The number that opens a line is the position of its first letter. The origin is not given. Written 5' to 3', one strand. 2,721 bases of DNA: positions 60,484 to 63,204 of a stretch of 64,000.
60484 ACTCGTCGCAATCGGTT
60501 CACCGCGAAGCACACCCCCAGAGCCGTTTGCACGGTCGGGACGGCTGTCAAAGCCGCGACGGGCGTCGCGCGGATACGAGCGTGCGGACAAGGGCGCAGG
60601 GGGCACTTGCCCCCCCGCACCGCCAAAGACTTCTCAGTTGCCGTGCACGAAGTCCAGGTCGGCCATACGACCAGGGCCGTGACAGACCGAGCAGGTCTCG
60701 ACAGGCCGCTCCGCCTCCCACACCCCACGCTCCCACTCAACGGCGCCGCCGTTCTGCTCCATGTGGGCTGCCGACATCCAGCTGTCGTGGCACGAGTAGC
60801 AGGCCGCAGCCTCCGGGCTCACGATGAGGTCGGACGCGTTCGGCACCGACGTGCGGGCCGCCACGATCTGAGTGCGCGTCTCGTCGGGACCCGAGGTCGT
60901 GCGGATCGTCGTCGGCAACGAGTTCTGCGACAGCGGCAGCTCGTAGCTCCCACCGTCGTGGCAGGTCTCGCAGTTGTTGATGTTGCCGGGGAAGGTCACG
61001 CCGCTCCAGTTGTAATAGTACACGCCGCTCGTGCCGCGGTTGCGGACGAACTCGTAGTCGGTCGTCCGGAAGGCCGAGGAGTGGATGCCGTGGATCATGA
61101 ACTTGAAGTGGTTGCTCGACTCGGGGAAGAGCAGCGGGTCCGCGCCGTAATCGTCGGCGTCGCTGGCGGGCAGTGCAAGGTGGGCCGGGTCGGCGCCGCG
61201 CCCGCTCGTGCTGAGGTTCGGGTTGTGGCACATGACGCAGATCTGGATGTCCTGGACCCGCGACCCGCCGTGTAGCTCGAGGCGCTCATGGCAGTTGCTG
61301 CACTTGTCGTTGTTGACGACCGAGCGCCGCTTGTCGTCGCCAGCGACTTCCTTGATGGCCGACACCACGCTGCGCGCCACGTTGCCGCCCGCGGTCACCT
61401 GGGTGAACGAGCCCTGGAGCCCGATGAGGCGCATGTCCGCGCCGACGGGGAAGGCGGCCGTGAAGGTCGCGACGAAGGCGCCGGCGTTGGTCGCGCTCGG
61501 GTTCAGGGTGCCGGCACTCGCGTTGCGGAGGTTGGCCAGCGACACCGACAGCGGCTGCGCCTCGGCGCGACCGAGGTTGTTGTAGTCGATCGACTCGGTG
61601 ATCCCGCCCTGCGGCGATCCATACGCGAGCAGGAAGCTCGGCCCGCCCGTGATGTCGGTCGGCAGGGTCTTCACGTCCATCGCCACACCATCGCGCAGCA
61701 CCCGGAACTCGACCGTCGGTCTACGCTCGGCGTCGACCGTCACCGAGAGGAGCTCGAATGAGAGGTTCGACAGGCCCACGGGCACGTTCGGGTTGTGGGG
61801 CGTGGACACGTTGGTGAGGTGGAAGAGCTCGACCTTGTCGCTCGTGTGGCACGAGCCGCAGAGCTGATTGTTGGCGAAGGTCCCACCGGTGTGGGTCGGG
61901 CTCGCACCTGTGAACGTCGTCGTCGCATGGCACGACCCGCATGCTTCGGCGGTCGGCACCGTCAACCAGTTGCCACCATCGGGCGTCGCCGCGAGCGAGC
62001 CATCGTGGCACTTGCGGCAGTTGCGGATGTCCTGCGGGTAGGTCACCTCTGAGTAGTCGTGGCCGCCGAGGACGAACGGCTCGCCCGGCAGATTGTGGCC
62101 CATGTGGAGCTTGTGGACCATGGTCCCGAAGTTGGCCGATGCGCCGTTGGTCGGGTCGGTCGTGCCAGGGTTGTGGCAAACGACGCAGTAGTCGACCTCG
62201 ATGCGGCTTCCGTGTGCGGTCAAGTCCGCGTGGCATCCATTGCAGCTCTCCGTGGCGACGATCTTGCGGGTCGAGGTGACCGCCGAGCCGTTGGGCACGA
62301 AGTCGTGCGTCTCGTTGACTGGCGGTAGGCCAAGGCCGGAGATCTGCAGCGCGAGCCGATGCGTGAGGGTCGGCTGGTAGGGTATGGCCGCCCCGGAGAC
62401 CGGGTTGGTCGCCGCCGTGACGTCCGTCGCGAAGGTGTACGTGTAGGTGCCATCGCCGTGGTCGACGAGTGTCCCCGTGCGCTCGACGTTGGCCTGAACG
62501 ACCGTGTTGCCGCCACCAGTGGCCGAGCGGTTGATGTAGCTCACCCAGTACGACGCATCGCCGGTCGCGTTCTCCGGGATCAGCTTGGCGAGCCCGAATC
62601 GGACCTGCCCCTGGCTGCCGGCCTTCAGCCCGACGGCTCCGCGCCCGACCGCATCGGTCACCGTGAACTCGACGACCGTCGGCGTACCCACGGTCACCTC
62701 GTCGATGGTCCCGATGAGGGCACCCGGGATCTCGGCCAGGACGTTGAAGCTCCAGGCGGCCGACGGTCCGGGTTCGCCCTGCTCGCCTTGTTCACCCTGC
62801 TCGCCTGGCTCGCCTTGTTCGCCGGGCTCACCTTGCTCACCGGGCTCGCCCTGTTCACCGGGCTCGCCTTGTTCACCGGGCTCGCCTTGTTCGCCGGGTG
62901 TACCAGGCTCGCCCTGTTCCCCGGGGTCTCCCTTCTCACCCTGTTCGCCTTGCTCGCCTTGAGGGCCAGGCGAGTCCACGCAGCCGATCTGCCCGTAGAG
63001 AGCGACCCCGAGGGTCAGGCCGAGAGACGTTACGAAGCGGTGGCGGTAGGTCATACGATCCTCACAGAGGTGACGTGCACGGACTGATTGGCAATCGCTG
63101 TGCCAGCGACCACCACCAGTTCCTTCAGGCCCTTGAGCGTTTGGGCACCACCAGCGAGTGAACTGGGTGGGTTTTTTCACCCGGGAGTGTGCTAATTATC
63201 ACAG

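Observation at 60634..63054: Decaheme OmcA/MtrC-family lipoprotein cytochrome carrying a collagen-like (Gly-X-Y)23 stalk, with no MtrA/MtrB partners nearby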

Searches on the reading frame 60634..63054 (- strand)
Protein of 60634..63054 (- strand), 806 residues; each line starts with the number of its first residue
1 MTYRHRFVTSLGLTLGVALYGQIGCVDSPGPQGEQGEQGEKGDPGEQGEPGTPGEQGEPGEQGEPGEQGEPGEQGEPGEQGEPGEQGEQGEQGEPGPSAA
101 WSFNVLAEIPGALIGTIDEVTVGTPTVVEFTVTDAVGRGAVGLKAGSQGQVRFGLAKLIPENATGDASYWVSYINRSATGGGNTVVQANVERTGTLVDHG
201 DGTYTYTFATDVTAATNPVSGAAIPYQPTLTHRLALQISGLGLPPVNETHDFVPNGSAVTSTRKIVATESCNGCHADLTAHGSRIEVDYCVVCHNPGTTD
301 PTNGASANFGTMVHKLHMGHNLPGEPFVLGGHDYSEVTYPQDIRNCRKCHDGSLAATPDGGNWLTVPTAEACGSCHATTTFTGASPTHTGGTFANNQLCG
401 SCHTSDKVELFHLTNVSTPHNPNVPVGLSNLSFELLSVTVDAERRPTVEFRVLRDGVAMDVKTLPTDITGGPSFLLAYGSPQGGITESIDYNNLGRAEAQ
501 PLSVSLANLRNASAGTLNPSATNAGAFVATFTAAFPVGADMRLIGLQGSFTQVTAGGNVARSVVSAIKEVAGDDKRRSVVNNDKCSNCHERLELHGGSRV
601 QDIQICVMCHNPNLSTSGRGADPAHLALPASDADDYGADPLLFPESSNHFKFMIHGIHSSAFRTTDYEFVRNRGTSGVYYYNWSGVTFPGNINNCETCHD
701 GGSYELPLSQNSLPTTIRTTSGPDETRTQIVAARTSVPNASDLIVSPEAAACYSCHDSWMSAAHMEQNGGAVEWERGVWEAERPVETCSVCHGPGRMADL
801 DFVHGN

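Call 3: search_protein_families(library=pfam, proteins=[window:60634-63054:-], max_evalue=0.1)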
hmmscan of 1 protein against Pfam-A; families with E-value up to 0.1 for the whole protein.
window:60634-63054:- (806 aa): 8 families
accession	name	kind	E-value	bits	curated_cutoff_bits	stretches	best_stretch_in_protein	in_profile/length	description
PF22113.1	Mtrc-MtrF_II-IV_dom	-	7.4e-60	201.9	30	2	577-805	1-176/176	Outer membrane cytochrome MtrC/MtrF-like, domains II/IV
PF01391.23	Collagen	-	6.8e-16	58.2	27.2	2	45-98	1-54/60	Collagen triple helix repeat (20 copies)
PF14522.11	Cytochrome_C7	-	6.6e-12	45.5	24.8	4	341-404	10-67/67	Cytochrome c7 and related cytochrome c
PF22112.2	OmcA-like_N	-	3.2e-09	37.3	27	1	126-254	14-162/167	OmcA-like N-terminal domain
PF14537.11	Cytochrom_c3_2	-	2.9e-08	34.5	25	0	270-317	8-54/79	Cytochrome c3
PF09699.15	Paired_CXXCH_1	-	4e-06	26.9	20.6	1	368-407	4-40/41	Doubled CXXCH motif (Paired_CXXCH_1)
PF22111.2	MtrC-MtrF_N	-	0.00015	22.1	27.7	1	128-217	10-86/126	Decaheme cytochrome c component MtrC/MtrF N-terminal domain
PF02085.21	Cytochrom_CIII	-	0.028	15.2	22.9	0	345-407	32-86/101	Class III cytochrome C family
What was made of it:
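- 62761..62967 (-): Collagen-like stalk: 23 uninterrupted Gly-X-Y triplets (aa 30-98). They are mostly GEQ/GEP, with net charge -19 and GC3 of 0.59. Pfam Collagen scores 58 bits (call 3).
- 62269..62760 (-): Domain I, a beta-rich OmcA-like N-terminal domain (about aa 99-262). Boundaries are approximate. PF22112 OmcA-like_N covers aa 126-254 (call 3).
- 60637..61338 (-): Domain IV, a pentaheme domain with hemes 6-10 (CxxCH at aa 585, 606, 695, 752, 788). PF22113 covers aa 577-805 (call 3).
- On Collagen triple-helix repeat (Pfam PF01391): 58.2 bits against 27.2 (call 3).
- Pfam Collagen scores above its gathering threshold (call 3).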

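Call 4: search_protein_families(library=ncbifam, proteins=[window:60634-63054:-], max_evalue=0.1)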
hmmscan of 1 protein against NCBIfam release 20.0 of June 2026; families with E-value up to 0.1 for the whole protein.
window:60634-63054:- (806 aa): 5 families
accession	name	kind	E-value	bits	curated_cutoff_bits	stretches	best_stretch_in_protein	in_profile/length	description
TIGR03507.1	decahem_SO1788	subfamily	5.9e-151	504.2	209.3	1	120-804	2-672/672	OmcA/MtrC family decaheme c-type cytochrome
NF038329.2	gly_rich_SclB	equivalog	1.4e-13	50.5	325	1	24-97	123-202/442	LPXTG-anchored collagen-like adhesin Scl2/SclB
NF038330.1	adhesin_SclA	exception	4.2e-12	46.4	400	1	22-98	154-230/405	LPXTG-anchored collagen-like adhesin Scl1/SclA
NF046116.1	adhesin_Lcl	equivalog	8.4e-10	37.7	500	1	26-97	65-139/431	collagen-like adhesin Lcl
TIGR01905.1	paired_CXXCH_1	subfamily_domain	0.052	13.5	25.2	0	344-379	7-39/41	doubled CXXCH domain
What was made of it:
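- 60634..63054 (-): Complete CDS (806 aa plus stop) of the collagen-stalked OmcA/MtrC-family decaheme lipoprotein. TIGR03507 scores 504 bits and PF22113 has E = 7e-60 (calls 3, 4).
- On Collagen triple-helix repeat (Pfam PF01391): No such domain was found by Pfam or NCBIfam (calls 3, 4).
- On Scl1/Scl2/Lcl collagen-like adhesins (NCBIfam NF038329, NF038330, NF046116): Scores are 50.5, 46.4 and 37.7 bits against cut-offs of 325, 400 and 500 (call 4).
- Closest known: Bacterial collagen-like surface proteins. Same: Uninterrupted Gly-X-Y runs that score as Pfam Collagen, with weak hits to the SclA, SclB and Lcl NCBIfam models (calls 3, 4).
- Checked: NCBIfam TIGR03507 OmcA/MtrC scores 504 bits (cut-off 209) over aa 120-804 (calls 3, 4).
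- TIGR03507 scores 504 bits against a cut-off of 209 (call 4). No trimerisation domain is detected (calls 3, 4).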

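Call 6: find_homologous_proteins(query=window:60634-63054:-, max_evalue=1e-10)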
Query window:60634-63054:- (806 aa): 1107 proteins with E <= 1e-10 among 8000 candidates; the best 120 are listed.
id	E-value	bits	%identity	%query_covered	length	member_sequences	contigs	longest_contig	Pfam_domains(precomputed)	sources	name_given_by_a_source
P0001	0.0e+0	1244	68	99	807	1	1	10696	PF01391.24,PF09699.16,PF14537.12,PF22112.3,PF14522.12,PF22113.2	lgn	-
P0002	0.0e+0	1236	67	100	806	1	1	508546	PF01391.24,PF14537.12,PF22112.3,PF14522.12,PF22113.2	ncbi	-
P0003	0.0e+0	1228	65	100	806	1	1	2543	PF01391.24,PF14537.12,PF22112.3,PF14522.12,PF22113.2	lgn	-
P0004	0.0e+0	1191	64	99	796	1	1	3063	PF01391.24,PF14537.12,PF22112.3,PF14522.12,PF22113.2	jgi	jgi:OmcA/MtrC family decaheme c-type cytochrome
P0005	0.0e+0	1174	65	97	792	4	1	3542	PF01391.24,PF14537.12,PF22112.3,PF14522.12,PF22113.2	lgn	-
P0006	0.0e+0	1111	72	82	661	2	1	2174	PF14537.12,PF22112.3,PF02085.22,PF14522.12,PF22113.2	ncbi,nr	ncbi:MAG TPA: OmcA/MtrC family decaheme c-type cytochrome, partial [Myxococcota bacterium]|nr:OmcA/M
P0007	1.2e-264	898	52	99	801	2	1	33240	PF01391.24,PF14537.12,PF14522.12,PF22113.2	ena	-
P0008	2.7e-236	805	51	97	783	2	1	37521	PF01391.24,PF14537.12,PF22112.3,PF02085.22,PF14522.12,PF22113.2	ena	-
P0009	5.9e-236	804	50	97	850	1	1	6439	PF01391.24,PF14537.12,PF22112.3,PF14522.12,PF22113.2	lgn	-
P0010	3.6e-235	801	50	97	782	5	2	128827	PF01391.24,PF14537.12,PF22112.3,PF02085.22,PF14522.12,PF22113.2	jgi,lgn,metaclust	metaclust:\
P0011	1.2e-233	796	53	87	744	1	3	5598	PF09699.16,PF14537.12,PF14522.12,PF22113.2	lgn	-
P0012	1.3e-229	783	51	89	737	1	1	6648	PF09699.16,PF14537.12,PF22112.3,PF02085.22,PF14522.12,PF22113.2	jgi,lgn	jgi:OmcA/MtrC family decaheme c-type cytochrome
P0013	3.6e-223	761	50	95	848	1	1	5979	PF01391.24,PF14537.12,PF22112.3,PF14522.12,PF22113.2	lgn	-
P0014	4.5e-222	758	54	84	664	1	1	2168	PF09699.16,PF14537.12,PF22112.3,PF02085.22,PF14522.12,PF22113.2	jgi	jgi:OmcA/MtrC family decaheme c-type cytochrome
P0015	5.5e-221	754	48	95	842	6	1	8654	PF01391.24,PF09699.16,PF14537.12,PF22112.3,PF22111.3,PF14522.12,PF22113.2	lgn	-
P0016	1.2e-219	750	49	95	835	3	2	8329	PF01391.24,PF09699.16,PF14537.12,PF22112.3,PF22111.3,PF14522.12,PF22113.2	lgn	-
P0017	5.1e-218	744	52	87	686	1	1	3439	PF14537.12,PF22112.3,PF02085.22,PF14522.12,PF22113.2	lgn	-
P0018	3.3e-217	742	47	100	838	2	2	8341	PF01391.24,PF14537.12,PF22112.3,PF22111.3,PF14522.12,PF22113.2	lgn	-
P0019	2.9e-210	719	47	96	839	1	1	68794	PF01391.24,PF14537.12,PF14522.12,PF22113.2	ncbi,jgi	jgi:OmcA/MtrC family decaheme c-type cytochrome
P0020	5.2e-208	711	45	99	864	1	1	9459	PF09699.16,PF14537.12,PF22112.3,PF14522.12,PF22113.2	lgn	-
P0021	7.1e-208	711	49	90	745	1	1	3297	PF14537.12,PF22112.3,PF14522.12,PF22113.2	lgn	-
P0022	1.1e-207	710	50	87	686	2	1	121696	PF14537.12,PF22112.3,PF02085.22,PF14522.12,PF22113.2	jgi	jgi:OmcA/MtrC family decaheme c-type cytochrome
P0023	2.1e-207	709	47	94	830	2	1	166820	PF01391.24,PF14537.12,PF22111.3,PF14522.12,PF22113.2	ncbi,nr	ncbi:MAG: OmcA/MtrC family decaheme c-type cytochrome [Deltaproteobacteria bacterium]|nr:OmcA/MtrC f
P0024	7.6e-207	707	46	99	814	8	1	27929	PF01391.24,PF22112.3,PF14522.12,PF22113.2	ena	-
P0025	1.3e-206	706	48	89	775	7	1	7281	PF14537.12,PF22112.3,PF22111.3,PF02085.22,PF14522.12,PF22113.2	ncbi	ncbi:MAG: hypothetical protein AMXMBFR34_43770 [Myxococcaceae bacterium]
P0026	5.0e-205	701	46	84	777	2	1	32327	PF01391.24,PF14537.12,PF22112.3,PF14522.12,PF22113.2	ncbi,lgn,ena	-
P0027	1.4e-204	700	47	95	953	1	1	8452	PF09699.16,PF22112.3,PF19079.6,PF22111.3,PF14522.12,PF22113.2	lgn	-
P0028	2.5e-204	699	51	86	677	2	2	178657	PF09699.16,PF14537.12,PF14522.12,PF22113.2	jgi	jgi:OmcA/MtrC family decaheme c-type cytochrome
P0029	1.1e-203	697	47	94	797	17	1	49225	PF01391.24,PF09699.16,PF14537.12,PF14522.12,PF22113.2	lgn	-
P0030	9.9e-203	694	48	87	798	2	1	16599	PF14537.12,PF22112.3,PF22111.3,PF14522.12,PF22113.2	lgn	-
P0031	1.5e-201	690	46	96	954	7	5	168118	PF22112.3,PF19079.6,PF14522.12,PF22113.2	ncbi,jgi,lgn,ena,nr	ncbi:OmcA/MtrC family decaheme c-type cytochrome [Myxococcota bacterium]|nr:OmcA/MtrC family decahem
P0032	1.0e-200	687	44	100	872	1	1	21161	PF01391.24,PF22112.3,PF02085.22,PF14522.12,PF22113.2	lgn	-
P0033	3.6e-198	679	43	100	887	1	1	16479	PF01391.24,PF14537.12,PF22112.3,PF22111.3,PF14522.12,PF22113.2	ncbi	-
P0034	5.9e-197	675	44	95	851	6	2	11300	PF01391.24,PF09699.16,PF14537.12,PF02085.22,PF14522.12,PF22113.2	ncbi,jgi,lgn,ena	jgi:OmcA/MtrC family decaheme c-type cytochrome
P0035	8.8e-197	674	48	85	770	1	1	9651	PF22112.3,PF14522.12,PF22113.2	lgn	-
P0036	4.9e-196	671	46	95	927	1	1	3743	PF22112.3,PF02085.22,PF14522.12,PF22113.2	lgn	-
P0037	6.3e-196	671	49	88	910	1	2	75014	PF14537.12,PF22112.3,PF22111.3,PF14522.12,PF22113.2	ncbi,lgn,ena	-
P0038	2.5e-195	669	45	95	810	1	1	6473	PF01391.24,PF14522.12,PF22113.2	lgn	-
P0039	6.8e-195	668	48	88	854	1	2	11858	PF14537.12,PF22112.3,PF22111.3,PF14522.12,PF22113.2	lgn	-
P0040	7.1e-195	668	44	96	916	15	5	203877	PF14537.12,PF22112.3,PF19079.6,PF14522.12,PF22113.2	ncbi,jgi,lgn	jgi:OmcA/MtrC family decaheme c-type cytochrome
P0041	8.4e-195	667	47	89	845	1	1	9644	PF01391.24,PF09699.16,PF14537.12,PF22112.3,PF14522.12,PF22113.2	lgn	-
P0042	3.2e-194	665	46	95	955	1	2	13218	PF01391.24,PF09699.16,PF14537.12,PF22112.3,PF19079.6,PF14522.12,PF22113.2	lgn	-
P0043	7.6e-193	661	44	96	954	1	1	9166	PF01391.24,PF09699.16,PF22112.3,PF19079.6,PF14522.12,PF22113.2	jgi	-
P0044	2.6e-192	659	44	96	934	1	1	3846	PF01391.24,PF14537.12,PF22112.3,PF14522.12,PF22113.2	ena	-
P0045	2.8e-192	659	47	86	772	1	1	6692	PF14537.12,PF22112.3,PF22111.3,PF14522.12,PF22113.2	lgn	-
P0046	1.5e-190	653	46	90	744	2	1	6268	PF14537.12,PF22112.3,PF14522.12,PF22113.2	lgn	-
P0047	2.5e-188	646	45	85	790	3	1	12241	PF09699.16,PF14537.12,PF22112.3,PF14522.12,PF22113.2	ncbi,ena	-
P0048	5.8e-186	638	45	89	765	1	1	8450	PF22112.3,PF22111.3,PF14522.12,PF22113.2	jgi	jgi:OmcA/MtrC family decaheme c-type cytochrome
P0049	1.4e-185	637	46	92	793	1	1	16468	PF09699.16,PF14537.12,PF22112.3,PF02085.22,PF14522.12,PF22113.2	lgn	-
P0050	1.4e-185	637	45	95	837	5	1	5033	PF01391.24,PF14537.12,PF22112.3,PF14522.12,PF22113.2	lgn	-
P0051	4.6e-185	635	47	86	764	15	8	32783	PF09699.16,PF14537.12,PF22112.3,PF14522.12,PF22113.2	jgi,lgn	jgi:OmcA/MtrC family decaheme c-type cytochrome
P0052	2.8e-184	633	47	85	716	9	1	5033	PF22112.3,PF14522.12,PF22113.2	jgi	jgi:OmcA/MtrC family decaheme c-type cytochrome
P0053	1.9e-183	630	46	85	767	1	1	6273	PF09699.16,PF14537.12,PF14522.12,PF22113.2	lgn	-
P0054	6.4e-183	628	45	90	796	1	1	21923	PF22112.3,PF14522.12,PF22113.2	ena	-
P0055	1.7e-182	627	46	87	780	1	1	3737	PF09699.16,PF14537.12,PF22112.3,PF22111.3,PF14522.12,PF22113.2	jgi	jgi:OmcA/MtrC family decaheme c-type cytochrome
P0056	3.5e-182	626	47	85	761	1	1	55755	PF22112.3,PF02085.22,PF14522.12,PF22113.2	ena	-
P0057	3.2e-181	623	51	75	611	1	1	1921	PF14537.12,PF14522.12,PF22113.2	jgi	jgi:OmcA/MtrC family decaheme c-type cytochrome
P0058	5.8e-181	622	44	91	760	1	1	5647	PF14537.12,PF14522.12,PF22113.2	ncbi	-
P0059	6.4e-181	621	45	87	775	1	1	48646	PF09699.16,PF14537.12,PF22112.3,PF02085.22,PF14522.12,PF22113.2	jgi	jgi:OmcA/MtrC family decaheme c-type cytochrome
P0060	2.7e-179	616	45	90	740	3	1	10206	PF02085.22,PF14522.12,PF22113.2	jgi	jgi:OmcA/MtrC family decaheme c-type cytochrome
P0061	2.9e-178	613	42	90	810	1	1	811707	PF01391.24,PF22112.3,PF14522.12,PF22113.2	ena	-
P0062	2.1e-176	607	46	88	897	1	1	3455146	PF14537.12,PF22112.3,PF22111.3,PF14522.12,PF22113.2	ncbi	ncbi:MAG: OmcA/MtrC family decaheme c-type cytochrome [Myxococcales bacterium]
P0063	1.5e-174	600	45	85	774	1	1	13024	PF14537.12,PF22112.3,PF14522.12,PF22113.2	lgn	-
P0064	2.4e-174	600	45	88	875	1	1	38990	PF22112.3,PF14522.12,PF22113.2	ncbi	-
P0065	2.6e-174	600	44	87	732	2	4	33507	PF14522.12,PF22113.2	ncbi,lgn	ncbi:MAG: OmcA/MtrC family decaheme c-type cytochrome [Desulfosalsimonadaceae bacterium]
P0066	2.6e-174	600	45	89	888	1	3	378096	PF09699.16,PF22112.3,PF22111.3,PF14522.12,PF22113.2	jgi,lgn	jgi:OmcA/MtrC family decaheme c-type cytochrome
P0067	3.5e-174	599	44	87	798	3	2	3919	PF00526.24,PF14522.12,PF22113.2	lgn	-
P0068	3.6e-174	599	41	96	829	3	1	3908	PF01391.24,PF14537.12,PF14522.12,PF22113.2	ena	-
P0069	1.2e-173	597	45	88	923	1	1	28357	PF22112.3,PF14522.12,PF22113.2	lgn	-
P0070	4.6e-173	596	45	90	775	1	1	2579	PF14537.12,PF14522.12,PF22113.2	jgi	jgi:OmcA/MtrC family decaheme c-type cytochrome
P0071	1.2e-172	594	46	87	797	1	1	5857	PF14537.12,PF22112.3,PF22111.3,PF14522.12,PF22113.2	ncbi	-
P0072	1.8e-172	594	47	76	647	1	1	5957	PF14537.12,PF14522.12,PF22113.2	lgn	-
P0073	2.8e-172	593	44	86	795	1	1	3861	PF14522.12,PF22113.2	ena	-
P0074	1.9e-171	590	45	86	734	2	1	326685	PF14537.12,PF14522.12,PF22113.2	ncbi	-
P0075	2.0e-171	590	44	90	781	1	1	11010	PF14537.12,PF22112.3,PF22111.3,PF14522.12,PF22113.2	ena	-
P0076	3.8e-171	589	45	85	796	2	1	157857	PF14522.12,PF22113.2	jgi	-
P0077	3.9e-171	589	44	87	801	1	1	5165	PF14537.12,PF14522.12,PF22113.2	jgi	-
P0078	4.2e-171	589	45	85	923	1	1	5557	PF14537.12,PF14522.12,PF22113.2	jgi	-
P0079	7.4e-171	588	45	84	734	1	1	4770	PF14537.12,PF22112.3,PF14522.12,PF22113.2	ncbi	-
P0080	8.3e-171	588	45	87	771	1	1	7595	PF14537.12,PF22112.3,PF02085.22,PF14522.12,PF22113.2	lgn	-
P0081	6.7e-170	585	43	90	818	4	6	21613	PF14537.12,PF22112.3,PF02085.22,PF14522.12,PF22113.2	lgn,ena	-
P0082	9.9e-170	584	44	84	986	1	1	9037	PF22112.3,PF14522.12,PF22113.2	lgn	-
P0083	9.7e-169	581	41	95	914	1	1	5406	PF14537.12,PF22112.3,PF14522.12,PF22113.2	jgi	jgi:OmcA/MtrC family decaheme c-type cytochrome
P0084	1.8e-168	580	46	84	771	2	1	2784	PF14537.12,PF22112.3,PF14522.12,PF22113.2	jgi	jgi:OmcA/MtrC family decaheme c-type cytochrome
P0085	2.1e-167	577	42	93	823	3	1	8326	PF09699.16,PF14537.12,PF22111.3,PF14522.12,PF22113.2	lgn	-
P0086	7.1e-167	575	44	85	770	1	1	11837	PF22112.3,PF14522.12,PF22113.2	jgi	-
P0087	3.2e-165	570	45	85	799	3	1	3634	PF14537.12,PF22112.3,PF14522.12,PF22113.2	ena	-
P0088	1.4e-164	567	42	91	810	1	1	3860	PF14537.12,PF22112.3,PF02085.22,PF14522.12,PF22113.2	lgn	-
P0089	4.7e-164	566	46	84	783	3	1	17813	PF14537.12,PF22112.3,PF14522.12,PF22113.2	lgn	-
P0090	2.9e-163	563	44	85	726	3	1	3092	PF14537.12,PF14522.12,PF22113.2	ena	-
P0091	4.6e-163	562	44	85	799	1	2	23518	PF14537.12,PF22112.3,PF14522.12,PF22113.2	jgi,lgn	-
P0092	3.2e-162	560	42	92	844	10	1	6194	PF14537.12,PF22111.3,PF14522.12,PF22113.2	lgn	-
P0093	1.2e-161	558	43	85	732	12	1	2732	PF14537.12,PF14522.12,PF22113.2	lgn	-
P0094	7.6e-161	555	42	86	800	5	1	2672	PF14537.12,PF22112.3,PF22111.3,PF14522.12,PF22113.2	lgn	-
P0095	8.2e-161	555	44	85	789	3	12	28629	PF09699.16,PF14522.12,PF22113.2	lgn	-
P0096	9.6e-161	555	44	87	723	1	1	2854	PF14537.12,PF14522.12,PF22113.2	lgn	-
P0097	1.4e-160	554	44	85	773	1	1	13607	PF09699.16,PF14537.12,PF14522.12,PF22113.2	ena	-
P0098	1.8e-160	554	42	94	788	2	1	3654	PF01391.24,PF09699.16,PF14537.12,PF22112.3,PF14522.12,PF22113.2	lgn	-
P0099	2.3e-160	554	43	85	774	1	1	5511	PF14537.12,PF14522.12,PF22113.2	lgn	-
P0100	1.5e-159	551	43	85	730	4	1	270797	PF14537.12,PF14522.12,PF22113.2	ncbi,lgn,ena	-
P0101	4.8e-159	549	43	89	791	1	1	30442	PF14522.12,PF22113.2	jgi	-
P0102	1.2e-158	548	43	86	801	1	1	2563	PF14537.12,PF14522.12,PF22113.2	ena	-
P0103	4.2e-158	546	43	91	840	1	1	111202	PF14537.12,PF22112.3,PF14522.12,PF22113.2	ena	-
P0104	6.6e-158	545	44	82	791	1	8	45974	PF14537.12,PF22112.3,PF14522.12,PF22113.2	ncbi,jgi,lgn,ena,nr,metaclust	ncbi:Decaheme cytochrome c MtrF [Olavius sp. associated proteobacterium Delta 1]|nr:Decaheme cytochr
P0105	8.0e-158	545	42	92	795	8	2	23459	PF14522.12,PF22113.2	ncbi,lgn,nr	ncbi:MAG TPA: OmcA/MtrC family decaheme c-type cytochrome [Phycisphaerae bacterium]|nr:OmcA/MtrC fam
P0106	9.6e-158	545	43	85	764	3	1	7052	PF09699.16,PF14537.12,PF14522.12,PF22113.2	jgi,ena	-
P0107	1.1e-157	545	43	86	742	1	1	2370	PF09699.16,PF14537.12,PF14522.12,PF22113.2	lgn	-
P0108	6.5e-157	542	45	79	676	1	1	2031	PF09699.16,PF14522.12,PF22113.2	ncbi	ncbi:MAG: OmcA/MtrC family decaheme c-type cytochrome, partial [Acidimicrobiia bacterium]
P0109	1.1e-156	541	42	90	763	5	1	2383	PF14537.12,PF14522.12,PF22113.2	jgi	jgi:OmcA/MtrC family decaheme c-type cytochrome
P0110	1.1e-156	541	43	90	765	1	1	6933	PF09699.16,PF14537.12,PF14522.12,PF22113.2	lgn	-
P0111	3.0e-156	540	41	90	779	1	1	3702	PF09699.16,PF14537.12,PF22112.3,PF14522.12,PF22113.2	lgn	-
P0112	6.6e-156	539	43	85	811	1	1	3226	PF14522.12,PF22113.2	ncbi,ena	-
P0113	8.5e-156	538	43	89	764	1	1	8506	PF14537.12,PF22112.3,PF14522.12,PF22113.2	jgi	-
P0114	1.8e-155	537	41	89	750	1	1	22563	PF14522.12,PF22113.2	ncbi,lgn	-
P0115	4.6e-155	536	43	84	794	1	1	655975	PF01391.24,PF14522.12,PF22113.2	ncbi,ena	-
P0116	6.0e-155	536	44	85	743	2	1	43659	PF14537.12,PF14522.12,PF22113.2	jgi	jgi:OmcA/MtrC family decaheme c-type cytochrome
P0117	8.7e-155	535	43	84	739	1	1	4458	PF09699.16,PF14522.12,PF22113.2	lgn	-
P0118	1.8e-154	534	43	85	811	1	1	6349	PF14537.12,PF14522.12,PF22113.2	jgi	jgi:OmcA/MtrC family decaheme c-type cytochrome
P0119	3.9e-154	533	43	85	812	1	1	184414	PF14537.12,PF14522.12,PF22113.2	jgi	jgi:OmcA/MtrC family decaheme c-type cytochrome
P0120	5.4e-154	532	44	81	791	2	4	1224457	PF14537.12,PF22112.3,PF14522.12,PF22113.2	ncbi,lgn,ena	ncbi:MAG: OmcA/MtrC family decaheme c-type cytochrome [Desulfobacterales bacterium]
